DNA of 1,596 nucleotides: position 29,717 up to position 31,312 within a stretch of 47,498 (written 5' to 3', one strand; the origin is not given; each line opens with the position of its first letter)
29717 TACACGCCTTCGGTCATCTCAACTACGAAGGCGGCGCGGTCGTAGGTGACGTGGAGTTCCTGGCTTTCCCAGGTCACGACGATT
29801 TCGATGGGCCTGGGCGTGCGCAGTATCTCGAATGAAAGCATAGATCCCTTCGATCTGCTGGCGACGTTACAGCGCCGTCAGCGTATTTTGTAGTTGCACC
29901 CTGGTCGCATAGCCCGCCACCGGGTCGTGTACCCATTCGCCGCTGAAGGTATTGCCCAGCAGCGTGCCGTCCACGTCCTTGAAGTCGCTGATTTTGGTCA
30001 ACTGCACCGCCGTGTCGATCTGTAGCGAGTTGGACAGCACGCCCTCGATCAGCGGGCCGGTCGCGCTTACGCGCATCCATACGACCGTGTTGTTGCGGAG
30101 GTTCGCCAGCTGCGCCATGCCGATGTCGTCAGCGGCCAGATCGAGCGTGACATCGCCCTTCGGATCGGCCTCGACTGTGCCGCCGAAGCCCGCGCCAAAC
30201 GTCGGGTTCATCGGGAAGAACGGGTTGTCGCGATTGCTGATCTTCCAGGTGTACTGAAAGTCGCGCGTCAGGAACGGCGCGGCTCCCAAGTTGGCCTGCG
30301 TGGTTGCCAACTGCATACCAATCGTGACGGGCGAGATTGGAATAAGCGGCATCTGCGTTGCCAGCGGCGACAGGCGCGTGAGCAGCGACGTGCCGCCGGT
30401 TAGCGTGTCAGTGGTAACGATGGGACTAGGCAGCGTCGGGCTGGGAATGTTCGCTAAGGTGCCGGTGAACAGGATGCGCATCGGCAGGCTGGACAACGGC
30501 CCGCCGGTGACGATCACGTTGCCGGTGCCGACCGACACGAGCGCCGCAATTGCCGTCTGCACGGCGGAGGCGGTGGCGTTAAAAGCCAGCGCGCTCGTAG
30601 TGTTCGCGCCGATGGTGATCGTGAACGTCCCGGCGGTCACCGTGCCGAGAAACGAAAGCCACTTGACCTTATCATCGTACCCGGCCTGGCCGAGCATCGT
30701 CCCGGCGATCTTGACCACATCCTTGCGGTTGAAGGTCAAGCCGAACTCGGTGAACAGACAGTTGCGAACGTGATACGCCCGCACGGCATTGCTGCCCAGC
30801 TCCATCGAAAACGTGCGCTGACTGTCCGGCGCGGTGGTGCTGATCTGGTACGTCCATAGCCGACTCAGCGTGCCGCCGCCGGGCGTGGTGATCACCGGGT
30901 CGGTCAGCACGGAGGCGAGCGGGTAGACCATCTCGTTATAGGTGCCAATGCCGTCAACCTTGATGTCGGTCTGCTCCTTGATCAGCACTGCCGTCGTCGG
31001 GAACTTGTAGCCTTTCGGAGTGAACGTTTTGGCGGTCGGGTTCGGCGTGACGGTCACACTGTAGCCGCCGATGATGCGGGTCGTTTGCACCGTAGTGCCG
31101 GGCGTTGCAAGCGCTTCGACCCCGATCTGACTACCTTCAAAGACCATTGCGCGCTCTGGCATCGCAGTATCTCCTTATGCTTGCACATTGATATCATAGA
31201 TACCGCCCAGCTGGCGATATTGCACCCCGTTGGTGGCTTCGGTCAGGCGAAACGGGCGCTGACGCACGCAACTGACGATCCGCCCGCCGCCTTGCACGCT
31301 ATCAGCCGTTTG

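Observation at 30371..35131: The same ~95-aa module is inserted into three unrelated virion proteins (head decoration, tail terminator-like, major tail)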

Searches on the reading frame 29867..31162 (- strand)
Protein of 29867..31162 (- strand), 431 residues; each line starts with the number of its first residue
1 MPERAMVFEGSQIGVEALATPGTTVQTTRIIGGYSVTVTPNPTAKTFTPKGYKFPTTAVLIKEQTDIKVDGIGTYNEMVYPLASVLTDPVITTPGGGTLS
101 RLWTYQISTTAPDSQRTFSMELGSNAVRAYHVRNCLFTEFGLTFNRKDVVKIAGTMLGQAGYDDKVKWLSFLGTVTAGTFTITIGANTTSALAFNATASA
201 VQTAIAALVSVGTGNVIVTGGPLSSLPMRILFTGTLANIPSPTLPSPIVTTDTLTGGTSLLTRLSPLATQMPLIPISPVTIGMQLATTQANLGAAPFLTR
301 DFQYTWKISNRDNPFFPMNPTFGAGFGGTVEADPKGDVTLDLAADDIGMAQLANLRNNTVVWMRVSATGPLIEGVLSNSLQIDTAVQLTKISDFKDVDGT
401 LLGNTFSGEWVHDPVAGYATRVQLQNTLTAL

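Call 3: search_protein_families(library=pfam, proteins=[window:29867-31162:-], max_evalue=1)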
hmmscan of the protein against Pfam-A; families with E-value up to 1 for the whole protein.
window:29867-31162:- (431 aa): 0 families

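Call 4: search_protein_families(library=phrogs, proteins=[window:29867-31162:-], max_evalue=0.01)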
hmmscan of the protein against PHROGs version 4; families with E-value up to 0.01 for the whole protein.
window:29867-31162:- (431 aa): 4 families
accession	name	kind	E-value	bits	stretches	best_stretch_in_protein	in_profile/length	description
phrog_10909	-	tail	8.9e-07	29.6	1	170-220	208-257/290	major tail protein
phrog_2839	-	tail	1.9e-05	24.3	1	163-238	58-131/581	tail sheath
phrog_5042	-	unknown function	0.00011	22.9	1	174-265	122-213/227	-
phrog_792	-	tail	0.0057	16.9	1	168-225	263-322/350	major tail protein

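Call 7: search_dna_similar(query=window:29867-31162:-, collection=phages, mode=protein, max_rows=30, max_evalue=0.001)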
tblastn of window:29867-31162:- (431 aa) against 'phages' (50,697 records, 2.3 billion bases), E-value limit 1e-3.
Records with a match: 1; places in all: 1; records where one place covers at least 80% of the query: 0.
Best place of each record, by identity: <60% 1.
By first word of the organism name: Mycobacterium 1.
By host as written in the record: Mycobacterium smegmatis mc#155 1.
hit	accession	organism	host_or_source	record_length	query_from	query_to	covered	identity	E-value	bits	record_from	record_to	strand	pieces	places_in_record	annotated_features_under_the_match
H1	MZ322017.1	Mycobacterium phage Eaglepride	Mycobacterium smegmatis mc#155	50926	145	244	23%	35.0%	6e-4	49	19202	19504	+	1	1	27: minor tail protein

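Call 8: find_homologous_proteins(query=window:29867-31162:-, max_evalue=0.001)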
Query window:29867-31162:- (431 aa): 43 proteins with E <= 0.001 among 8000 candidates.
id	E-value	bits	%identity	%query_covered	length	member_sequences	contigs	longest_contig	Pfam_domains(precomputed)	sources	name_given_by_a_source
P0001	3.9e-274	927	100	99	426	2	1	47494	-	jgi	-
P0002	1.3e-245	833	87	100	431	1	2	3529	-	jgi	-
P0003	2.5e-239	812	85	100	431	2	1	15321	-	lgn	-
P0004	9.4e-232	787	82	100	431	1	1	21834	-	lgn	-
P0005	1.8e-227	773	81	100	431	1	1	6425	-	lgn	-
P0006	6.0e-225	765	81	100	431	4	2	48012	-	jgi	jgi:hypothetical protein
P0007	8.1e-225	765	81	99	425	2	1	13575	-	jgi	jgi:hypothetical protein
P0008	1.3e-224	764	81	100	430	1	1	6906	-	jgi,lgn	-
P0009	6.5e-212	722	77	100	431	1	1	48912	-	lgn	-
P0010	4.5e-204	696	74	100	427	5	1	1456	-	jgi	jgi:hypothetical protein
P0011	8.0e-178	610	67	100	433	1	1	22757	-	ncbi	-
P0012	1.3e-173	596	64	100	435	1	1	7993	-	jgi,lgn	-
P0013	1.4e-170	586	64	100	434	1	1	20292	-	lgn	-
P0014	1.4e-169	583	63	100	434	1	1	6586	-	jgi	jgi:hypothetical protein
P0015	5.1e-169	581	64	100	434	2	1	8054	-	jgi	jgi:hypothetical protein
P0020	5.4e-72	261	38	99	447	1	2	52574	-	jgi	jgi:hypothetical protein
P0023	5.8e-62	228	37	100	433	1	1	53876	-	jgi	jgi:hypothetical protein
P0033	1.8e-34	138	42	37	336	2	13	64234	-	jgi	jgi:hypothetical protein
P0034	1.4e-31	128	36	39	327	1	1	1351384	-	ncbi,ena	-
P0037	7.0e-29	119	28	100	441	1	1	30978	-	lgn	-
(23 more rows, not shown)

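Call 35: find_encoding_contigs(protein=P0034, flank=10000, max_places=2)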
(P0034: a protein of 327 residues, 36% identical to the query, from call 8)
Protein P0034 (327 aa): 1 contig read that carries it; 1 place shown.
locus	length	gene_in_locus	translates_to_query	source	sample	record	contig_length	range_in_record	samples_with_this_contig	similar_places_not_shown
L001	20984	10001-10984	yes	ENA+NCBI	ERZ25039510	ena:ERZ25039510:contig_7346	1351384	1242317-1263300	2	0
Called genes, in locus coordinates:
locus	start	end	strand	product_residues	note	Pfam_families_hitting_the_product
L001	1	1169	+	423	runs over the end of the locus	PF04466:Terminase_3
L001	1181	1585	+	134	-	-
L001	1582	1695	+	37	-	-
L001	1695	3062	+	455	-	PF05133:SPP1_portal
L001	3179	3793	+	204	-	PF13392:HNH_3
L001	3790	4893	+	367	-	PF04233:Phage_Mu_F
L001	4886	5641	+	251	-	PF13392:HNH_3 (weak), PF00847:AP2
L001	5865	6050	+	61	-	-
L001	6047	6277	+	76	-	-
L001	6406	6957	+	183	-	PF06810:Phage_scaffold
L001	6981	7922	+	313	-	PF05065:Phage_capsid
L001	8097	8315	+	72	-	-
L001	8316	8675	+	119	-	-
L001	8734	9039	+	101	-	PF05521:Phage_HCP, PF19586:DUF6093 (weak)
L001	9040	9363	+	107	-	PF04883:HK97-gp10_like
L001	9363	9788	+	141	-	PF11367:Tail_completion_gp17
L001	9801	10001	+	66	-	-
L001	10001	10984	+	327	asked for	-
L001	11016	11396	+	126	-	-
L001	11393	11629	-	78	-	-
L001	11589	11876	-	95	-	-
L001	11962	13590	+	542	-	PF10145:PhageMin_Tail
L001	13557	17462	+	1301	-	-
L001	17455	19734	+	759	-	-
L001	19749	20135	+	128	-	PF23140:Gp80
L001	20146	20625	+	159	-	-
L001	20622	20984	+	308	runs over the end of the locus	-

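Call 36: find_encoding_contigs(protein=P0033, flank=10000, max_places=2)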
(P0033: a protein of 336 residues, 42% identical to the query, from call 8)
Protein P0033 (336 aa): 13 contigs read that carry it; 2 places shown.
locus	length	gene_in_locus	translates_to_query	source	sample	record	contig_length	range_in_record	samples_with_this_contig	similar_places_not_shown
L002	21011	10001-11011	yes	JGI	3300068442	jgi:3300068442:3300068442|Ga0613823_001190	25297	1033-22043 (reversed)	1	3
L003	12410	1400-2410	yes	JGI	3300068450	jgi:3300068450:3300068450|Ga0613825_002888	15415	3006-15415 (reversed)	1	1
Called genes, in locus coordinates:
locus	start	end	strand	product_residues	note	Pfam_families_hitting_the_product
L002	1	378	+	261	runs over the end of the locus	PF04233:Phage_Mu_F (weak)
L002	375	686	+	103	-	-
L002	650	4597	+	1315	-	PF19474:DUF6011, PF01028:Topoisom_I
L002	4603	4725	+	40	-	-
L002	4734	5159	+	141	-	PF14550:Peptidase_S78_2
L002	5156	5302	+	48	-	-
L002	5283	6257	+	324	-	-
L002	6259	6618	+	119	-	PF09956:Phage_cement_2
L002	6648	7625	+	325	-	-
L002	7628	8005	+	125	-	-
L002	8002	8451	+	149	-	-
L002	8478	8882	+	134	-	-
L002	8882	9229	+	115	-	-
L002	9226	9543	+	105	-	-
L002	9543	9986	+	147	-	-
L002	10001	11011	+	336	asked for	-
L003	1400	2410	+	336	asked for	-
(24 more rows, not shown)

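Call 37: find_encoding_contigs(protein=P0023, flank=10000, max_places=1)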
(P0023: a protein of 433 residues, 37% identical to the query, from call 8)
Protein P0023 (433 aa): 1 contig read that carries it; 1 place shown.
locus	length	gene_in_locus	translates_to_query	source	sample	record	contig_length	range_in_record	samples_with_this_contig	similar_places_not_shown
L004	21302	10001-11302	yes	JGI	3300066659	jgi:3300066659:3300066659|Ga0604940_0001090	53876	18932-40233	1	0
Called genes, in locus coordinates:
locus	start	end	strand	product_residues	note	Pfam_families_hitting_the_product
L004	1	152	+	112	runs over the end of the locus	PF18932:DUF5681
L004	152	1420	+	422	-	PF03237:Terminase_6N, PF17289:Terminase_6C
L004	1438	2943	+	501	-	PF04860:Phage_portal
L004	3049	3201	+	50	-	-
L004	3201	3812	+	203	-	-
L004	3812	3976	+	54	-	-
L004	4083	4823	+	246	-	PF04586:Peptidase_S78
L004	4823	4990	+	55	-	-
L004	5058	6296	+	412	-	PF05065:Phage_capsid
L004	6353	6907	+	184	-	PF13392:HNH_3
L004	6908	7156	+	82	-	-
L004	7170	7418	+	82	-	-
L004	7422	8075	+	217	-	PF24163:HCP (faint)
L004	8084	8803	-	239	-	PF13392:HNH_3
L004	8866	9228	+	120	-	PF19586:DUF6093, PF05521:Phage_HCP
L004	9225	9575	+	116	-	PF04883:HK97-gp10_like (weak)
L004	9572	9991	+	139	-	PF11367:Tail_completion_gp17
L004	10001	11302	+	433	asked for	-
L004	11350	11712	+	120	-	-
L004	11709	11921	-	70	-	-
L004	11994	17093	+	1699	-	-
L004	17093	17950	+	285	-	PF22768:SPP1_Dit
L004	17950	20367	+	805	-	PF24299:DUF7483, PF14594:Sipho_Gp37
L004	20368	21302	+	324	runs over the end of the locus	-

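Call 38: find_encoding_contigs(protein=P0020, flank=10000, max_places=1)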
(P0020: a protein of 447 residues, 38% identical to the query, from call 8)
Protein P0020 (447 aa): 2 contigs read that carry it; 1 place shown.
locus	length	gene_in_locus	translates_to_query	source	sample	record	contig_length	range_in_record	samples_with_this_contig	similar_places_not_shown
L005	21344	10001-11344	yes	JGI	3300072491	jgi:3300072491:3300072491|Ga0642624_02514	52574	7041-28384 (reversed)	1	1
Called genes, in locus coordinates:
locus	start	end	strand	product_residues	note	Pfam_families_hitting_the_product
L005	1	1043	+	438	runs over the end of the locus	PF04466:Terminase_3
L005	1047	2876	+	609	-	-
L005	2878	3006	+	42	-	-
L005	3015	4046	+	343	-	PF04233:Phage_Mu_F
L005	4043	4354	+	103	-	-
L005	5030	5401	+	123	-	-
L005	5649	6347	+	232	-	-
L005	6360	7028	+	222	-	-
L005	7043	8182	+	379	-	-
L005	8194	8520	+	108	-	-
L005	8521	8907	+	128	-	-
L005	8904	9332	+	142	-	-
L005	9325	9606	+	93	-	-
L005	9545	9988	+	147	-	-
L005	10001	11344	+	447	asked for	-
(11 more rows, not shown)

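Call 39: find_encoding_contigs(protein=P0037, flank=10000, max_places=1)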
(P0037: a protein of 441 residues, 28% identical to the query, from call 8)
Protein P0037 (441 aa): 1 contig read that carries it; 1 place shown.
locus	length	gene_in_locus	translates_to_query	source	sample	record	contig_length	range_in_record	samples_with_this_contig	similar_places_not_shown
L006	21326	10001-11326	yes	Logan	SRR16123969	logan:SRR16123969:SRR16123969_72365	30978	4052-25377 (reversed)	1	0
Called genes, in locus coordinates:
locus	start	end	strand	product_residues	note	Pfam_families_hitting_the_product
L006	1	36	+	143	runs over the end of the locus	PF02675:AdoMet_dc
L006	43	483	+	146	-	PF20901:Sf6_terminase (weak)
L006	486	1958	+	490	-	-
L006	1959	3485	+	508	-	PF05133:SPP1_portal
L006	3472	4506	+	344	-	PF04233:Phage_Mu_F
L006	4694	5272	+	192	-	-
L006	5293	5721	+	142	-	-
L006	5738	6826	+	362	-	-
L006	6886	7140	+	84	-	-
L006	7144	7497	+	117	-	-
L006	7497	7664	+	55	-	-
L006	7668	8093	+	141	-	-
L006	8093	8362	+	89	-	-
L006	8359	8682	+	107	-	PF04883:HK97-gp10_like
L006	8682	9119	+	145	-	-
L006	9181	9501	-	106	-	PF01844:HNH (weak)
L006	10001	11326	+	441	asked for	-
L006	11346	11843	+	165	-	-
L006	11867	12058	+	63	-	-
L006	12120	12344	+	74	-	-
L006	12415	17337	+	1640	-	PF10145:PhageMin_Tail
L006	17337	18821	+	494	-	PF13385:Laminin_G_3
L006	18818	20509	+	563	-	-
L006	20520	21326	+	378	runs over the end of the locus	-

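Call 52: find_encoding_contigs(protein=P0011, flank=10000, max_places=2)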
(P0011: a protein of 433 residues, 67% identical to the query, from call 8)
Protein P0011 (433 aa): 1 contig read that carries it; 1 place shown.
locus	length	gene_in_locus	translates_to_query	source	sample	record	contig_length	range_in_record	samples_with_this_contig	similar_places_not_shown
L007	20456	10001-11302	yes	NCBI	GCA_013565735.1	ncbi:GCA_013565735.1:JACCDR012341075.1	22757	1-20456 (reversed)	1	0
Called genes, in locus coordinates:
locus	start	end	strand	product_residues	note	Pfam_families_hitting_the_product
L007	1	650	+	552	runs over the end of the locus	-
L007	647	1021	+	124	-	-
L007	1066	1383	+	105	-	-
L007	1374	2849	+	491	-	PF06074:Portal_Mu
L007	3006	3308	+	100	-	-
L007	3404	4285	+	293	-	PF04233:Phage_Mu_F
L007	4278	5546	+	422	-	-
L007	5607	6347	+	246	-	-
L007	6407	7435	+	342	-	PF03864:Phage_cap_E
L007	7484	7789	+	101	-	-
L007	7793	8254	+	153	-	-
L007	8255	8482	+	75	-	-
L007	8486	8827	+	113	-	-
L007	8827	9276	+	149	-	-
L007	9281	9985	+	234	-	PF11367:Tail_completion_gp17 (weak)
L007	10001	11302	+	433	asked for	-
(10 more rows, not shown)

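Call 54: find_related_loci(query=window:29867-31162:-, collection=genome_contigs, flank=8000)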
Query window:29867-31162:- (431 aa) in genome_contigs; peptide patterns used: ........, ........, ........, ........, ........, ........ (x = any residue, [..] = any of these).
68 stretches matched a pattern, but none encodes a relative of the query by tblastn (E <= 1e-3).

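Call 61: search_solved_structures(query=A1, max_evalue=1)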
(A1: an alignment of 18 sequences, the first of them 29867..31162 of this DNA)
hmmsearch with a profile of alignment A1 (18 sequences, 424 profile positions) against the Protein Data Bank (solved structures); distinct sequences matched with E-value up to 1: 10.
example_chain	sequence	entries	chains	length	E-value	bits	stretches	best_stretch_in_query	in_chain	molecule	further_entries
9d93_Ma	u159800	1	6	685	7.4e-34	120.7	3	163-244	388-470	Tail tip cage, gp23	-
9d9w_Aa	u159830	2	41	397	1.6e-08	37.2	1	158-257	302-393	Major capsid protein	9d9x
9d93_Ja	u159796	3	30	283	1.1e-06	31.1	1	168-209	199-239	Tail tube, gp19 | Major tail protein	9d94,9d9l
6ci9_A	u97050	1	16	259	0.15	14.2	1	193-228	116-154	3-oxoacyl-[acyl-carrier-protein] reductase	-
6ci8_A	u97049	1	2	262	0.15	14.2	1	193-228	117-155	3-oxoacyl-[acyl-carrier-protein] reductase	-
1zsz_B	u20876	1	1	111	0.51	12.5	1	293-348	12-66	Stringent starvation protein B homolog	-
1twb_A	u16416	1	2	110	0.51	12.5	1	293-348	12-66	Stringent starvation protein B homolog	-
1zsz_A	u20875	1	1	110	0.55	12.4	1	293-348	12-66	Stringent starvation protein B homolog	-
1ou8_A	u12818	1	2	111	0.57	12.3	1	293-348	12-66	Stringent starvation protein B homolog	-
1ou9_A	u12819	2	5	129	0.8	11.8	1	293-348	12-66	Stringent starvation protein B homolog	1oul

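Call 71: predict_structure(alignment_id=A6)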
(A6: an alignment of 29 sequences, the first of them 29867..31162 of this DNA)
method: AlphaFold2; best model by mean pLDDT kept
length: 431 residues; sequences in the alignment: 29
mean_pLDDT: 89.7   pTM: 0.85
mean pLDDT of the five models: 89.7, 89.2, 87.6, 87.4, 86.9
residues with pLDDT >= 90: 284; 70-90: 127; 50-70: 13; < 50: 7
segments of 3 or more residues with pLDDT < 50: 1-7
pLDDT, mean of each block of 10 residues (from residue 1): 46 91 91 90 89 87 91 94 94 93 91 90 90 95 91 94 92 94 96 95 96 93 90 83 80 95 92 91 93 88 90 80 74 90 87 92 95 95 96 84 92 92 95 86
secondary structure, 60 per line:
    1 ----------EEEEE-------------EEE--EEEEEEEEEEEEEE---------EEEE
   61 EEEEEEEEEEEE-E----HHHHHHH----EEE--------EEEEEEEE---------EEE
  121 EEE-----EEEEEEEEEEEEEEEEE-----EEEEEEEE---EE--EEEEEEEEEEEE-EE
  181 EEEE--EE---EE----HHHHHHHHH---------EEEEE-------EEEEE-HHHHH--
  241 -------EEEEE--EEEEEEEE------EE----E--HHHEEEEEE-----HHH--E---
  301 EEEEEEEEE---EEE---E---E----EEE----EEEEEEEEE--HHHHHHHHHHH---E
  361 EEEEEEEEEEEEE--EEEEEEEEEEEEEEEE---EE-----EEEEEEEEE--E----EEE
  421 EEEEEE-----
elements in order: E11-15 E29-31 E34-47 E57-72 H79-85 E90-92 E101-108 E118-123 E129-145 E151-158 E166-177 E179-184 H198-206 E216-220 E228-232 H234-238 E248-252 E255-262 E281-286 E301-309 E313-315 E328-330 E335-343 H346-356 E360-373 E376-391 E402-410 E418-426

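Call 73: fold_search(model_id=the predicted structure, library=pdb)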
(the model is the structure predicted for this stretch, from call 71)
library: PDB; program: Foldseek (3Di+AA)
matches with E <= 10: 561; with E <= 0.001: 20
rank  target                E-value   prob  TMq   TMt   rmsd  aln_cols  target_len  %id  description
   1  8xan_A                1.3e-11  1.00  0.56  0.77   4.8       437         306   10  Major tail protein of SH-Ab15497 (released 2024-12-11)
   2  8ed0_A                2.9e-11  1.00  0.57  0.68   6.0       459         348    8  Cryo-EM Structure of the P74-26 Tail Tube (released 2023-03-08)
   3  8hrg                  5.5e-10  1.00  0.50  0.56   7.0       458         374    9  Tail tube of DT57C bacteriophage in the full state (released 2023-12-13)
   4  9iny_A                7.9e-10  1.00  0.52  0.58   6.3       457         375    8  Structure of bacteriophage T5 tail tube (released 2024-09-04)
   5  8hqz_p                9.2e-10  1.00  0.51  0.48   6.5       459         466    8  Baseplate of DT57C bacteriophage in the full state (released 2023-12-13)
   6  7qg9_A                1.3e-09  1.00  0.49  0.46   7.5       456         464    8  Tail tip of siphophage T5 : common core proteins (released 2022-12-21)
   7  7qg9_G                8.0e-08  1.00  0.45  0.61   8.7       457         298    6  Tail tip of siphophage T5 : common core proteins (released 2022-12-21)
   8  8hqz_L                8.4e-08  1.00  0.45  0.62   6.5       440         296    8  Baseplate of DT57C bacteriophage in the full state (released 2023-12-13)
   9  9ioz_A                1.2e-06  1.00  0.42  0.58   9.8       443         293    7  Structure of the bacteriophage T5 tail tip complex (released 2024-09-04)
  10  5ngj_B                2.9e-05  1.00  0.40  0.40   7.8       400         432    6  Crystal structure of pb6, major tail tube protein of bacteriophage T5 (released 2018-01-03)
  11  9d93_Md               1.7e-04  0.69  0.16  0.10  38.4       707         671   10  Mycobacteriophage Bxb1 tail tip - Composite map and model (released 2024-09-25)
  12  8ygm_A                2.3e-04  0.91  0.15  0.25  29.4       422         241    7  The cryo-EM Structure of SPR (released 2025-03-05)
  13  9d93_Ja               2.9e-04  1.00  0.24  0.34  15.2       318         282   15  Mycobacteriophage Bxb1 tail tip - Composite map and model (released 2024-09-25)
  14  9d93_Jb               4.6e-04  1.00  0.27  0.38  13.4       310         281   14  Mycobacteriophage Bxb1 tail tip - Composite map and model (released 2024-09-25)
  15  9d94_Jb               4.9e-04  0.98  0.16  0.25  18.4       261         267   16  Mycobacteriophage Bxb1 portal and connector assembly - Composite map and model (released 2024-09-25)
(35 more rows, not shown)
